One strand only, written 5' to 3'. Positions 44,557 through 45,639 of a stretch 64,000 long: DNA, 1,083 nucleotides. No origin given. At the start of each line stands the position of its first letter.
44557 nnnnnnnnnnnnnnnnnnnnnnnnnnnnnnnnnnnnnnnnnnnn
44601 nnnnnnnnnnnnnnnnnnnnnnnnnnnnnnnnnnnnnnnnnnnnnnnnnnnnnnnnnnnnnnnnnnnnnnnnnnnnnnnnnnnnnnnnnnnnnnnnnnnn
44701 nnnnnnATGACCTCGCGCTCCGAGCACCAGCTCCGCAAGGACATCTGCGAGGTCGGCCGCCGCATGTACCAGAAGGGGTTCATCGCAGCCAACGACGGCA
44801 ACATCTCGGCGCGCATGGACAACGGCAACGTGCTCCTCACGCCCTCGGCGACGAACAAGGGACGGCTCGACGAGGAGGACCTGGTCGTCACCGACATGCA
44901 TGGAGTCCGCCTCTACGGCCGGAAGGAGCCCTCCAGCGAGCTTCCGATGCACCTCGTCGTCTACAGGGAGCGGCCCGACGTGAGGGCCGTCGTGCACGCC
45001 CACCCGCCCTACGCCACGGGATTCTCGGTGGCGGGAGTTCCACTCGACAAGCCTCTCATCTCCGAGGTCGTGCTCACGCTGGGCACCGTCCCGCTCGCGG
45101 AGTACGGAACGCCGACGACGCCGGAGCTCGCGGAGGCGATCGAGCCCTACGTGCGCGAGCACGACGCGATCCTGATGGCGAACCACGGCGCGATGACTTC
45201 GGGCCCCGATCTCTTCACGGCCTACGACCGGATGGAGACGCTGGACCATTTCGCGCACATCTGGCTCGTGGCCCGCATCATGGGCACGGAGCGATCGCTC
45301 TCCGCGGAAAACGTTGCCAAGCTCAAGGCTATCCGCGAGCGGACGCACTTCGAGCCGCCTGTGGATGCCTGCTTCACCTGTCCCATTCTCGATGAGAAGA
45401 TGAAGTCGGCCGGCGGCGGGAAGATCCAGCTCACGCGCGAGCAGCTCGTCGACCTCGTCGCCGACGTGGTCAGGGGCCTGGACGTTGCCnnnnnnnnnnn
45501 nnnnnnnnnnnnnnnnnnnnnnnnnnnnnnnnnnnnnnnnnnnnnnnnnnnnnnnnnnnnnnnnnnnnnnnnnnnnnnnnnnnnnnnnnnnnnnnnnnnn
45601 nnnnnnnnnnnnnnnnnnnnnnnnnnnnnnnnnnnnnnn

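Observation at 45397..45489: Class II aldolase carries a C-terminal linker plus amphipathic helix resembling a BMC encapsulation peptide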

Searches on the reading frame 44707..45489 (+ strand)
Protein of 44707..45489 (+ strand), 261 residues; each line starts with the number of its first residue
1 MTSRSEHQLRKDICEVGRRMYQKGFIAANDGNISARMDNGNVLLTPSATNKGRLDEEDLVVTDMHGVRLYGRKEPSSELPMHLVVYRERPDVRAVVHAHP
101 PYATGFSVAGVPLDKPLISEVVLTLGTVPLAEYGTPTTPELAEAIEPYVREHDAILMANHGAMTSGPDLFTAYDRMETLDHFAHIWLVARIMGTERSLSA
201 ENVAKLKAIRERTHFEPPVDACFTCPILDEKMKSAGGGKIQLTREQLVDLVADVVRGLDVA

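Call 6: search_protein_families(library=pfam, proteins=[window:44707-45489:+], max_evalue=0.01)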
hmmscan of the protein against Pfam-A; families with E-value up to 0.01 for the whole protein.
window:44707-45489:+ (261 aa): 1 family
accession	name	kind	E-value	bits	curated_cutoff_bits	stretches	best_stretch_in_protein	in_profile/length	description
PF00596.27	Aldolase_II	-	6.3e-50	170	22.2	1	12-187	2-183/183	Class II Aldolase and Adducin N-terminal domain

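Call 8: find_homologous_proteins(query=window:44707-45489:+, max_evalue=1e-10)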
Query window:44707-45489:+ (261 aa): 6917 proteins with E <= 1e-10 among 7934 candidates; the best 120 are listed.
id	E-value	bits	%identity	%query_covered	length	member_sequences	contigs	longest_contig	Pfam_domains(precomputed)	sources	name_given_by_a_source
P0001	3.3e-171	585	100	100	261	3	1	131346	PF00596.28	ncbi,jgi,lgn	-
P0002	3.8e-147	507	93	93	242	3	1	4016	PF00596.28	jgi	jgi:L-fuculose-phosphate aldolase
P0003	1.7e-146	504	86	100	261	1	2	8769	PF00596.28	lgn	-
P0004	2.6e-146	504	87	98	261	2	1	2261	PF00596.28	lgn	-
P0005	3.5e-146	503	85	100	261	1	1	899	PF00596.28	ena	-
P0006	1.1e-145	502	85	100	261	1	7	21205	PF00596.28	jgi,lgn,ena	jgi:L-fuculose-phosphate aldolase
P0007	8.3e-135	466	80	98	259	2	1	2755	PF00596.28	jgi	-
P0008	8.0e-134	463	80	98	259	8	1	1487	PF00596.28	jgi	jgi:L-fuculose-phosphate aldolase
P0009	2.7e-132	458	78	99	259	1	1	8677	PF00596.28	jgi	-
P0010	4.6e-131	454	77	98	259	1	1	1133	PF00596.28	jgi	jgi:L-fuculose-phosphate aldolase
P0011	2.3e-130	452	78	98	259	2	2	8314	PF00596.28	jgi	-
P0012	2.0e-129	449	76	98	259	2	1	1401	PF00596.28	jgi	jgi:L-fuculose-phosphate aldolase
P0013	3.5e-129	448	78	98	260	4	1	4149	PF00596.28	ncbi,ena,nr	ncbi:MAG TPA: class II aldolase/adducin family protein [Verrucomicrobiae bacterium]|nr:class II aldo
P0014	1.6e-128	446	76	98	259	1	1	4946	PF00596.28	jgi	-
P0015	9.7e-128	443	77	98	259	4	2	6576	PF00596.28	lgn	-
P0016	1.0e-125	436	75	98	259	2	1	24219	PF00596.28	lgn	-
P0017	4.5e-124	431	75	98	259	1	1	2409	PF00596.28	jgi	jgi:L-fuculose-phosphate aldolase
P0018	6.9e-123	427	73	98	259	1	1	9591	PF00596.28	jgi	jgi:L-fuculose-phosphate aldolase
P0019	7.5e-120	417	71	98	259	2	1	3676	PF00596.28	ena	-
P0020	4.3e-119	415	76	93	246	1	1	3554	PF00596.28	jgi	jgi:L-fuculose-phosphate aldolase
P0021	1.4e-106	374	64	99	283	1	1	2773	PF00596.28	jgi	-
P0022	4.2e-106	372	66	98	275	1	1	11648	PF00596.28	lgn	-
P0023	1.7e-104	367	63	98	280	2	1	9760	PF00596.28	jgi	-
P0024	5.5e-104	365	62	98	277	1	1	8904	PF00596.28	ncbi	ncbi:MAG: class II aldolase/adducin family protein [Acidobacteriota bacterium]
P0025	1.9e-103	363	63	98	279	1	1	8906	PF00596.28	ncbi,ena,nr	ncbi:MAG TPA: class II aldolase/adducin family protein [Candidatus Polarisedimenticolia bacterium]|n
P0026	3.0e-103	363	62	98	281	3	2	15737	PF00596.28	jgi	-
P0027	4.9e-103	362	65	98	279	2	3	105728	PF00596.28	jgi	-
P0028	1.3e-102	361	64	98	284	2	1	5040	PF00596.28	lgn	-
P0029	2.7e-102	360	63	97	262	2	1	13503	PF00596.28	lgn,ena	-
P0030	9.0e-102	358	63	98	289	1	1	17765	PF00596.28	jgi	-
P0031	1.6e-101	357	63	98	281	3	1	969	PF00596.28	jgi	-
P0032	2.1e-101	357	62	97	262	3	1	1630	PF00596.28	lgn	-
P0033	2.1e-101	357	63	98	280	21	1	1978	PF00596.28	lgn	-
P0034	2.3e-101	357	63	98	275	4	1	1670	PF00596.28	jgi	-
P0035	5.8e-101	355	63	98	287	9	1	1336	PF00596.28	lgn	-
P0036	2.1e-100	353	63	98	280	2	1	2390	PF00596.28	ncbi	-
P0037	2.8e-100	353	62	98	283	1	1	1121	PF00596.28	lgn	-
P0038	4.8e-100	352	63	97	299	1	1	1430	PF00596.28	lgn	-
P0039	1.8e-99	350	62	98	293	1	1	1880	PF00596.28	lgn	-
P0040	3.3e-99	350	61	98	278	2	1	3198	PF00596.28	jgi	-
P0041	1.6e-98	347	62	97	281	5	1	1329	PF00596.28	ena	-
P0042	8.3e-98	345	62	98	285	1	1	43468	PF00596.28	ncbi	-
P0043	1.1e-97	344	61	98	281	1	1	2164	PF00596.28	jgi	jgi:L-fuculose-phosphate aldolase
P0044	1.8e-97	344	61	97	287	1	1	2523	PF00596.28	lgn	-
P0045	2.2e-96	340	63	93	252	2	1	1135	PF00596.28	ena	-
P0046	2.3e-95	337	61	98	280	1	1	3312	PF00596.28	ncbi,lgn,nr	ncbi:MAG TPA: class II aldolase/adducin family protein [Candidatus Polarisedimenticolia bacterium]|n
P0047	7.2e-95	335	64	93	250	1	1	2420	PF00596.28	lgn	-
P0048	3.6e-94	333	60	98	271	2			PF00596.28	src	-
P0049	1.2e-93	331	63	92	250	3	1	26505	PF00596.28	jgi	jgi:L-fuculose-phosphate aldolase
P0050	3.9e-93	330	60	98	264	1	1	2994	PF00596.28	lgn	-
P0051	2.2e-92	327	61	98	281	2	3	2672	PF00596.28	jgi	jgi:L-fuculose-phosphate aldolase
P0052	2.8e-92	327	59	98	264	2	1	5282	PF00596.28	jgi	jgi:L-fuculose-phosphate aldolase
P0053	2.9e-92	327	58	98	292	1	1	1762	PF00596.28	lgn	-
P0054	4.3e-92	326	60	98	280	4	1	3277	PF00596.28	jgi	-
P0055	6.4e-92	326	64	90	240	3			PF00596.28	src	-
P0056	4.9e-90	319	68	82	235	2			PF00596.28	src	-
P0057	3.4e-89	317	60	93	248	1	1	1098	PF00596.28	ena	-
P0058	6.1e-89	316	59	93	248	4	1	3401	PF00596.28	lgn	-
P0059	4.1e-86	307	69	79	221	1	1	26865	PF00596.28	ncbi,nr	ncbi:MAG TPA: class II aldolase/adducin family protein, partial [Candidatus Polarisedimenticolia bac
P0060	1.0e-82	295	52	98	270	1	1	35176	PF00596.28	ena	-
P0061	1.1e-81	292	54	97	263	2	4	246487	PF00596.28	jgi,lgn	jgi:L-fuculose-phosphate aldolase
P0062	4.8e-81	290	54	95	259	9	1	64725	PF00596.28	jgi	-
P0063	5.0e-81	290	52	97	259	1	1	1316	PF00596.28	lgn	-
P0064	5.3e-81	290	53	97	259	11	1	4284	PF00596.28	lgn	-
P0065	1.2e-80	289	53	97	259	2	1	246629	PF00596.28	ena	-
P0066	7.6e-80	286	54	98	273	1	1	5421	PF00596.28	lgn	-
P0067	7.9e-80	286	53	95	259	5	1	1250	PF00596.28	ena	-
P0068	9.0e-80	286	56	96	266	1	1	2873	PF00596.28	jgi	jgi:L-fuculose-phosphate aldolase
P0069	9.4e-80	286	54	94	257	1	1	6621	PF00596.28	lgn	-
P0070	1.0e-79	286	54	97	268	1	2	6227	PF00596.28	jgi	jgi:L-fuculose-phosphate aldolase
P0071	1.1e-79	286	53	95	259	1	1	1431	PF00596.28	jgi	-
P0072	1.2e-79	285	51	99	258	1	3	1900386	PF00596.28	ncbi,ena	-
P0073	2.2e-79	285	51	97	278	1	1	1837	PF00596.28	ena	-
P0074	5.1e-79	283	48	98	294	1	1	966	PF00596.28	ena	-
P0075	6.0e-79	283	51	97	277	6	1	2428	PF00596.28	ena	-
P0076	6.6e-79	283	51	97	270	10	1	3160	PF00596.28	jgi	jgi:L-fuculose-phosphate aldolase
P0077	7.6e-79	283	49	97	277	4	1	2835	PF00596.28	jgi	-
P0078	8.5e-79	283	51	97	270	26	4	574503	PF00596.28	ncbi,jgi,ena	jgi:L-fuculose-phosphate aldolase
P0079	8.7e-79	283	51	97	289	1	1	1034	PF00596.28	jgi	jgi:L-fuculose-phosphate aldolase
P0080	9.0e-79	283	50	97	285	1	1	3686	PF00596.28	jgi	jgi:L-fuculose-phosphate aldolase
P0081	9.1e-79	283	51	98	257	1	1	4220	PF00596.28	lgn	-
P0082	9.5e-79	283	51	97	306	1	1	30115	PF00596.28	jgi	jgi:L-fuculose-phosphate aldolase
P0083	1.0e-78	282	50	97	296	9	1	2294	PF00596.28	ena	-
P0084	1.1e-78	282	52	97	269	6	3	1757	PF00596.28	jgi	jgi:L-fuculose-phosphate aldolase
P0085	1.7e-78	282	49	97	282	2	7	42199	PF00596.28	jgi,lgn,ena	-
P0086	2.2e-78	281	54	98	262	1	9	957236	PF00596.28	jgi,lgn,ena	-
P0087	2.2e-78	281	53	95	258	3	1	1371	PF00596.28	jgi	jgi:L-fuculose-phosphate aldolase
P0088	2.3e-78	281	55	96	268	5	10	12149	PF00596.28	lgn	-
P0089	2.3e-78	281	48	98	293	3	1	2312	PF00596.28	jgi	jgi:L-fuculose-phosphate aldolase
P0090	2.6e-78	281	56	85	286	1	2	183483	PF00596.28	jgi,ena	-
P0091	2.7e-78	281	51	97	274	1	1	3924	PF00596.28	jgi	-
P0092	3.2e-78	281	55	96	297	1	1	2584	PF00596.28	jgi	jgi:L-fuculose-phosphate aldolase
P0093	3.4e-78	281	54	97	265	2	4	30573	PF00596.28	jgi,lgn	jgi:L-fuculose-phosphate aldolase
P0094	3.9e-78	281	50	97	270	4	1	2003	PF00596.28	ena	-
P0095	3.9e-78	280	47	99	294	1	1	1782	PF00596.28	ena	-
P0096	4.5e-78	280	47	99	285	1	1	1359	PF00596.28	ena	-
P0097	4.7e-78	280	54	96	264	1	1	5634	PF00596.28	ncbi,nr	ncbi:MAG: class II aldolase/adducin family protein [Acidobacteria bacterium]|nr:class II aldolase/ad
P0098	5.3e-78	280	51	97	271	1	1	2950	PF00596.28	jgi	jgi:L-fuculose-phosphate aldolase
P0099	5.5e-78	280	46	99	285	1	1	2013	PF00596.28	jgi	jgi:L-fuculose-phosphate aldolase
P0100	6.1e-78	280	52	99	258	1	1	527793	PF00596.28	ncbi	ncbi:MAG: class II aldolase/adducin family protein [Acidobacteriota bacterium]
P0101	7.3e-78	280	51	97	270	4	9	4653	PF00596.28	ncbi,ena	-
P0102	7.3e-78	280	47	97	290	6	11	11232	PF00596.28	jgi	jgi:L-fuculose-phosphate aldolase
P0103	8.1e-78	279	52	95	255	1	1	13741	PF00596.28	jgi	-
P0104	8.5e-78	279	55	97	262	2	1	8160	PF00596.28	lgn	-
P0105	1.5e-77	279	57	84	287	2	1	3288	PF00596.28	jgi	jgi:L-fuculose-phosphate aldolase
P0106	1.6e-77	279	56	86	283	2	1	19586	PF00596.28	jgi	jgi:L-fuculose-phosphate aldolase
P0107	1.6e-77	279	49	97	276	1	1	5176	PF00596.28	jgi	jgi:L-fuculose-phosphate aldolase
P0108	1.6e-77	279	54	97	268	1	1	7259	PF00596.28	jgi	jgi:L-fuculose-phosphate aldolase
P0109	1.6e-77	278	49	97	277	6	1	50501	PF00596.28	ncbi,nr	ncbi:MAG TPA: class II aldolase/adducin family protein [Blastocatellia bacterium]|nr:class II aldola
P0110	1.7e-77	278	49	97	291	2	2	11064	PF00596.28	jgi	jgi:L-fuculose-phosphate aldolase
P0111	2.0e-77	278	52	97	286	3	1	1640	PF00596.28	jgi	jgi:L-fuculose-phosphate aldolase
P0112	2.1e-77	278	51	97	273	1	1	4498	PF00596.28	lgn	-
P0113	2.3e-77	278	57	84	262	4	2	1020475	PF00596.28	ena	-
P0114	2.3e-77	278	49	97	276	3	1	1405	PF00596.28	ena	-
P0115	2.4e-77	278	50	97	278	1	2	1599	PF00596.28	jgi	jgi:L-fuculose-phosphate aldolase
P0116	2.4e-77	278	51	96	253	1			PF00596.28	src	-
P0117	2.6e-77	278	56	83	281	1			PF00596.28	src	-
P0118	2.7e-77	278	50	96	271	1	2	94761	PF00596.28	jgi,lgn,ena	-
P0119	2.7e-77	278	49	97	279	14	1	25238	PF00596.28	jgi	jgi:L-fuculose-phosphate aldolase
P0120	2.9e-77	278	53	87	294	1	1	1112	PF00596.28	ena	-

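Call 12: search_solved_structures(query=window:44707-45489:+, show_alignments=3, max_evalue=0.00001)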
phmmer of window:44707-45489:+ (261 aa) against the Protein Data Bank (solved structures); distinct sequences matched with E-value up to 0.00001: 33.
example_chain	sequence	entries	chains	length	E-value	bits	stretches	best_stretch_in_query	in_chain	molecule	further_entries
6btd_A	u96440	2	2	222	3.3e-26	95.6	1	10-204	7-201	Fuculose phosphate aldolase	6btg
6voq_A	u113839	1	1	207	5.9e-26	94.8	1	5-188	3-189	Aldolase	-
6vop_A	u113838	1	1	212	1.3e-25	93.6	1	4-206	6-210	Aldolase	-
4c24_A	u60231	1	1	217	2.3e-24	89.5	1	8-202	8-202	L-FUCULOSE PHOSPHATE ALDOLASE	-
4c25_A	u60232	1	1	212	3.2e-24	89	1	8-199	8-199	L-FUCULOSE PHOSPHATE ALDOLASE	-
2irp_A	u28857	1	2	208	4.5e-18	68.9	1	11-109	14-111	Putative aldolase class 2 protein aq_1979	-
7x78_A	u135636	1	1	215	4.2e-17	65.7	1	7-176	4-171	L-fuculose phosphate aldolase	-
1dzw_P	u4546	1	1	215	7.8e-17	64.9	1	7-189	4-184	L-fuculose phosphate aldolase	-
2fk5_A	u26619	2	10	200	1.2e-16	64.3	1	14-191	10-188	fuculose-1-phosphate aldolase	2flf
1fua_A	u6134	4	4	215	2e-16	63.5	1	7-189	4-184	L-FUCULOSE-1-PHOSPHATE ALDOLASE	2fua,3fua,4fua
1dzy_P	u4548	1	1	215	2e-16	63.5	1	7-189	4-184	L-FUCULOSE-1-PHOSPHATE ALDOLASE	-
1dzx_P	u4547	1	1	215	2.1e-16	63.5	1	7-189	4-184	L-fuculose phosphate aldolase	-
1dzz_P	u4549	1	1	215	2.5e-16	63.2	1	7-189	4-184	L-fuculose phosphate aldolase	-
1dzv_P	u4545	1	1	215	2.6e-16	63.2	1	7-189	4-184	L-fuculose phosphate aldolase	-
2opi_A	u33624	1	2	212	3.1e-16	62.9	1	27-181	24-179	L-fuculose-1-phosphate aldolase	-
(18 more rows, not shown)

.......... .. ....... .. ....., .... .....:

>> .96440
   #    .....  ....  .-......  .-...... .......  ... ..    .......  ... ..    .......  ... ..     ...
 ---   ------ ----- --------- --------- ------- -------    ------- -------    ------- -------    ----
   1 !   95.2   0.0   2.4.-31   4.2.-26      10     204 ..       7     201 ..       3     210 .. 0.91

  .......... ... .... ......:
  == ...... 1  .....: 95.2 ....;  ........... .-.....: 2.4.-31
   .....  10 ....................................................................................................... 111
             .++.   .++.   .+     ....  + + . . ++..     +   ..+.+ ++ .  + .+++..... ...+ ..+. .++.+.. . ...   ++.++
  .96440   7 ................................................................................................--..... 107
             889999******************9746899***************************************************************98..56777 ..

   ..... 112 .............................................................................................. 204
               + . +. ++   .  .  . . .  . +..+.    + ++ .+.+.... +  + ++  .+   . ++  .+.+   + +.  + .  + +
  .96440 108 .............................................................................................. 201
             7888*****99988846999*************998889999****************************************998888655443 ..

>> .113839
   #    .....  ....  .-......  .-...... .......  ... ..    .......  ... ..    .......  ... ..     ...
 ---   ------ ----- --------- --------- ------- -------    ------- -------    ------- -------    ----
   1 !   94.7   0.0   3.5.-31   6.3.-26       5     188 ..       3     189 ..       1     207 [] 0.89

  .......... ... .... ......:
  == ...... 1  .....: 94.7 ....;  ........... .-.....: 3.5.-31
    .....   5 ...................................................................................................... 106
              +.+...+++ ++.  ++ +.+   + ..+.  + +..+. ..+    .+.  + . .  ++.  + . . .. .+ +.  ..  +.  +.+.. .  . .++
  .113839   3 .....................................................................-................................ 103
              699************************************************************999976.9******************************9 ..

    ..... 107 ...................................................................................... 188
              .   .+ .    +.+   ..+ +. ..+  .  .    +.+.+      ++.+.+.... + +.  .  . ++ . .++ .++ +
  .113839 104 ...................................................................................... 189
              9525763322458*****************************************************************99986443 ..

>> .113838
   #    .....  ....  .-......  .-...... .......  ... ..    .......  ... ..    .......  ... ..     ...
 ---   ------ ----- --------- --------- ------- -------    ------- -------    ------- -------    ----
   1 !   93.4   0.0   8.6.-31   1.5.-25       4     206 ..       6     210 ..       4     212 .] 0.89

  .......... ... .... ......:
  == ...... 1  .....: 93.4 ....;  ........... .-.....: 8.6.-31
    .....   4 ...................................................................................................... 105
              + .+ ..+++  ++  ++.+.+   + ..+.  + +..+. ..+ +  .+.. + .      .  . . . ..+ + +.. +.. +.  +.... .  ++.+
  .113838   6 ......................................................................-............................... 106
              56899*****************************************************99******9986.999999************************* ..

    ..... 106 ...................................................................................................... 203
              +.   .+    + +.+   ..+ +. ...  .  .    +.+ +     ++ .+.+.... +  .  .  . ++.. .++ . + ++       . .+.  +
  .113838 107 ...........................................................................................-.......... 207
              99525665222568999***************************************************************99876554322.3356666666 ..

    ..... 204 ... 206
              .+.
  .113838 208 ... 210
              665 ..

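Call 14: find_encoding_contigs(protein=P0001, flank=10000, max_places=3)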
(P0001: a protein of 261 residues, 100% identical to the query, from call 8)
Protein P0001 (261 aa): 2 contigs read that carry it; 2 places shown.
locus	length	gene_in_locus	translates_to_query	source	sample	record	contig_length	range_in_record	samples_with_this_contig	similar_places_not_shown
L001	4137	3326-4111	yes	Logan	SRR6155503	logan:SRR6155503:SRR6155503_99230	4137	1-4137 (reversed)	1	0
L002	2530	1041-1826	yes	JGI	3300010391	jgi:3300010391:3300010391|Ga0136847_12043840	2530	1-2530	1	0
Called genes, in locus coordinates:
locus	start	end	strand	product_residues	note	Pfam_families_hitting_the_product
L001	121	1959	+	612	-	PF02574:S-methyl_trans, PF02219:MTHFR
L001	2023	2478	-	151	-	PF07681:DoxX, PF04173:DoxD (weak)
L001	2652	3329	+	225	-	PF23914:TPR_CcmH_CycH, PF13431:TPR_17 (faint), PF00515:TPR_1, PF07719:TPR_2, PF13174:TPR_6 (faint), PF14559:TPR_19, PF13432:TPR_16, PF14559:TPR_19 (weak), +6 more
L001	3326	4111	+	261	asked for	PF00596:Aldolase_II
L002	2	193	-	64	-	?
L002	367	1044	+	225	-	PF23914:TPR_CcmH_CycH, PF13431:TPR_17 (faint), PF00515:TPR_1, PF07719:TPR_2, PF13174:TPR_6 (faint), PF14559:TPR_19, PF13432:TPR_16, PF14559:TPR_19 (weak), +6 more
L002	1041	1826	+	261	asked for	PF00596:Aldolase_II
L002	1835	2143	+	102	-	PF00936:BMC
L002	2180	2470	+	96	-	PF03319:EutN_CcmL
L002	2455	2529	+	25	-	?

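Call 15: find_related_loci(query=window:44707-45489:+, collection=genome_contigs, flank=10000)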
Query window:44707-45489:+ (261 aa) in genome_contigs; peptide patterns used: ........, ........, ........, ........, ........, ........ (x = any residue, [..] = any of these).
599 stretches matched a pattern (row limit reached: there are more); 574 encode a relative of the query (tblastn E <= 1e-3); the best 80 are kept; 80 distinct loci.
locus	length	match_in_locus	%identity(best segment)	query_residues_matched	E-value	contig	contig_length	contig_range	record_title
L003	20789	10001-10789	63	4-258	1e-110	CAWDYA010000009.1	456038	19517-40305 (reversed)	MAG: uncultured Acidobacteriota bacterium isolate MFD05684.bin.1.277 genome assembly, contig: contig_80822, whole genome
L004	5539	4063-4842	64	4-256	2e-109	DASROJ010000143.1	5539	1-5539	MAG TPA_asm: Patescibacteria group bacterium isolate SMAG_U10265 k141_1669936, whole genome shotgun sequence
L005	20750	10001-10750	53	4-256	1e-86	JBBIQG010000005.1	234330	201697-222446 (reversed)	MAG: Acidobacteriota bacterium isolate PLS170224_bin_320 NODE_18_length_234330_cov_28.862, whole genome shotgun sequence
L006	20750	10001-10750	52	4-256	2e-86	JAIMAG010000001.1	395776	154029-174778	MAG: Terriglobia bacterium isolate HOT.MAX.039 NODE_6_length_395776_cov_45.439038, whole genome shotgun sequence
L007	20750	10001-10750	52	4-256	2e-85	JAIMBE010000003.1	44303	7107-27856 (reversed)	MAG: Bacillota bacterium isolate HOT.MB2.40 Contig3, whole genome shotgun sequence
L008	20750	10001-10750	49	4-256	8e-79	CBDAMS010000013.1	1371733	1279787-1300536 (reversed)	MAG: Candidatus Acidiferrales bacterium isolate a70a2755-dd1d-4f16-90d9-e3fc57cd5574 genome assembly, contig: contig_13,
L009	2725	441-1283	45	3-258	4e-80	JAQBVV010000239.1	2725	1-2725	MAG: Acidobacteria bacterium isolate casp150-mb.205 NODE_84377_length_2725_cov_0.105484, whole genome shotgun sequence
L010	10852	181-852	54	1-225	8e-77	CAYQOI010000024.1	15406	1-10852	MAG TPA_asm: uncultured Cytophagia bacterium isolate SRP162660_co2_222 genome assembly, contig: NODE_1489_length_15406_c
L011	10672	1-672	52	1-225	7e-77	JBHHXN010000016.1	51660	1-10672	MAG: bacterium isolate D_1_bin.48 NODE_90_length_51660_cov_10.752427, whole genome shotgun sequence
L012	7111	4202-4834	54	1-212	1e-74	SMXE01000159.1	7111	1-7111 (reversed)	MAG: Caldithrix sp. isolate CR04bin15 k141_1378587, whole genome shotgun sequence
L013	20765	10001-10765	50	5-255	3e-74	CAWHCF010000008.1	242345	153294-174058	MAG: uncultured Acidobacteriota bacterium isolate MFD00962.bin.2.24 genome assembly, contig: contig_14692, whole genome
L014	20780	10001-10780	45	5-256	5e-74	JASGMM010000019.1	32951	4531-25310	MAG: Clostridiales bacterium isolate DJKA124_ANT21_bin.4 scaffold_338, whole genome shotgun sequence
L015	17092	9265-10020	50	5-256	6e-74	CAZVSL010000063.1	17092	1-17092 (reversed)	MAG TPA_asm: uncultured Calditrichaceae bacterium isolate SRP141376_co1_187 genome assembly, contig: NODE_6857_length_17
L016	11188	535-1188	52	9-222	2e-73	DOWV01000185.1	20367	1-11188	MAG TPA_asm: Bacteroidetes bacterium isolate UBA9647 contig_36690, whole genome shotgun sequence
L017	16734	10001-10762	47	7-256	2e-73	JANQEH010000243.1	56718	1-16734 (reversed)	MAG: bacterium isolate PL23a_bin.125 k99_5276469, whole genome shotgun sequence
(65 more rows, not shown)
